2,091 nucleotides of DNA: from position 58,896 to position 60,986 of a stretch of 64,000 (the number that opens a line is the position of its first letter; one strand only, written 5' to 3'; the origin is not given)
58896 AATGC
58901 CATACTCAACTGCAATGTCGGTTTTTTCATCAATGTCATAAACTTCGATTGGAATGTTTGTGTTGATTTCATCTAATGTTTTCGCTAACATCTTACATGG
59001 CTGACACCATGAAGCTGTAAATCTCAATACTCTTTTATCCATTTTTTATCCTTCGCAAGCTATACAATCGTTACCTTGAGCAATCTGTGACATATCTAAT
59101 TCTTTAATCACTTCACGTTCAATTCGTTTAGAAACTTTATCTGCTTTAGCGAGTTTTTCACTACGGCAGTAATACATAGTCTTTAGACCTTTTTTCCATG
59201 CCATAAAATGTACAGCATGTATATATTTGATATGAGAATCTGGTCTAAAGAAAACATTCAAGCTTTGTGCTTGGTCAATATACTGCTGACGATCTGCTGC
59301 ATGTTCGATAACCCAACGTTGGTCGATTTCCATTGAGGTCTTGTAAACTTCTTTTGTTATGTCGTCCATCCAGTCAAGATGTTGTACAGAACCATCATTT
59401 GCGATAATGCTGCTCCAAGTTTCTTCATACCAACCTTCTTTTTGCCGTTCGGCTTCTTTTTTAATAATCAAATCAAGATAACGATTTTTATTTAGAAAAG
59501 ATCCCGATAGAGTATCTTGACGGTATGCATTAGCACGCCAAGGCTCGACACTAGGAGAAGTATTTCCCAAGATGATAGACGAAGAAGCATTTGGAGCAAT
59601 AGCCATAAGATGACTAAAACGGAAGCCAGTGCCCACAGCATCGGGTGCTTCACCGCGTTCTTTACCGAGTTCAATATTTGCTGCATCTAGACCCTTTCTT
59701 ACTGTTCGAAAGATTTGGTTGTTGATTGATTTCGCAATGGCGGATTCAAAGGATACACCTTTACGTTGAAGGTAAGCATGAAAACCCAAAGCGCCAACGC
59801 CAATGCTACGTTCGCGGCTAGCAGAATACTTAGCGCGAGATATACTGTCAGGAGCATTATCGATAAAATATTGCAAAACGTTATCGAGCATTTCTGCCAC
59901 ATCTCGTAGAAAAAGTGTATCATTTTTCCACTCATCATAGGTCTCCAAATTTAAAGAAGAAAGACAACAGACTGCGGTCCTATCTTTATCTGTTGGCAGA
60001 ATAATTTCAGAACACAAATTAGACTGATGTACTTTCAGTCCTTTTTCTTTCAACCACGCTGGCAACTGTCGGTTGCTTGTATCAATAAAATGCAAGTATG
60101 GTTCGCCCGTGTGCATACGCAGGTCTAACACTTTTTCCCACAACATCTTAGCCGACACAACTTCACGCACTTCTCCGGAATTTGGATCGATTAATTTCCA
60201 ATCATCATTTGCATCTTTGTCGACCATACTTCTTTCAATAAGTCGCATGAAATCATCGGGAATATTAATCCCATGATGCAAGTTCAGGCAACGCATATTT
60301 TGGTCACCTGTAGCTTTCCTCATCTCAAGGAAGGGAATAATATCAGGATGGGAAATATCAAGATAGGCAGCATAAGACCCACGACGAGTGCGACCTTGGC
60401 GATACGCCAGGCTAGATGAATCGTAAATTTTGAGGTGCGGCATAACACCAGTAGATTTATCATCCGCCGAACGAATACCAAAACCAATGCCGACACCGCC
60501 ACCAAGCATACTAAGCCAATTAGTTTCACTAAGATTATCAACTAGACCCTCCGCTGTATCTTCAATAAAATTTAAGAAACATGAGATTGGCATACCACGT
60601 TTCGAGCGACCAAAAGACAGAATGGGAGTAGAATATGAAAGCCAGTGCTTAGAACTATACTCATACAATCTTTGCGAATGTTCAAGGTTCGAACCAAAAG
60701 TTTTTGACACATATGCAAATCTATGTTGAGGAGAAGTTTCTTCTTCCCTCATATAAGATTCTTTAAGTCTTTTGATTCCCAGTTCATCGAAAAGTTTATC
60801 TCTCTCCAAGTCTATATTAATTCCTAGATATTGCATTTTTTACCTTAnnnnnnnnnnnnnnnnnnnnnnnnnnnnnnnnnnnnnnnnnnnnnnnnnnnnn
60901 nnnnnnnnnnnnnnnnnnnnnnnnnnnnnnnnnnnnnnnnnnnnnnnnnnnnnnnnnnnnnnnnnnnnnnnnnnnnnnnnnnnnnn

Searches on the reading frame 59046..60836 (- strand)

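Call 15: search_protein_families(library=phrogs, proteins=[window:59046-60836:-], max_evalue=0.00001)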
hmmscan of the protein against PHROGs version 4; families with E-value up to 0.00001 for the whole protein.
window:59046-60836:- (596 aa): 11 families
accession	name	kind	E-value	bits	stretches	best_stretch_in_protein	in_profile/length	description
phrog_84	-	DNA, RNA and nucleotide metabolism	5.7e-163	545.3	1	2-595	184-795/975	ribonucleoside-diphosphate reductase large subunit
phrog_3844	-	moron, auxiliary metabolic gene and host takeover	6.2e-57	194.5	2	402-595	309-450/451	NrdA-like aerobic NDP reductase large subunit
phrog_30939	-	DNA, RNA and nucleotide metabolism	2.3e-52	179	1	55-535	470-936/977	ribonucleotide reductase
phrog_3987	-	DNA, RNA and nucleotide metabolism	1.6e-43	150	2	5-218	130-355/467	ribonucleotide reductase large subunit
phrog_12229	-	DNA, RNA and nucleotide metabolism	3.1e-23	83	2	149-278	472-575/577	ribonucleotide reductase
phrog_33412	-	unknown function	7.5e-20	72.2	1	450-568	17-131/140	-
phrog_29665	-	unknown function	1.4e-18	68.3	1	279-415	1-150/150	-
phrog_22953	-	DNA, RNA and nucleotide metabolism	1.7e-17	65.1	1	118-218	11-104/201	ribonucleotide reductase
phrog_367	-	DNA, RNA and nucleotide metabolism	1.9e-11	43.9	1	148-555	279-650/701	ribonucleotide reductase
phrog_10616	-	DNA, RNA and nucleotide metabolism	1.8e-07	32.3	0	493-563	10-98/111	ribonucleotide reductase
phrog_6132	-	DNA, RNA and nucleotide metabolism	1.1e-06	29.1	1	51-149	182-289/530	ribonucleotide reductase large subunit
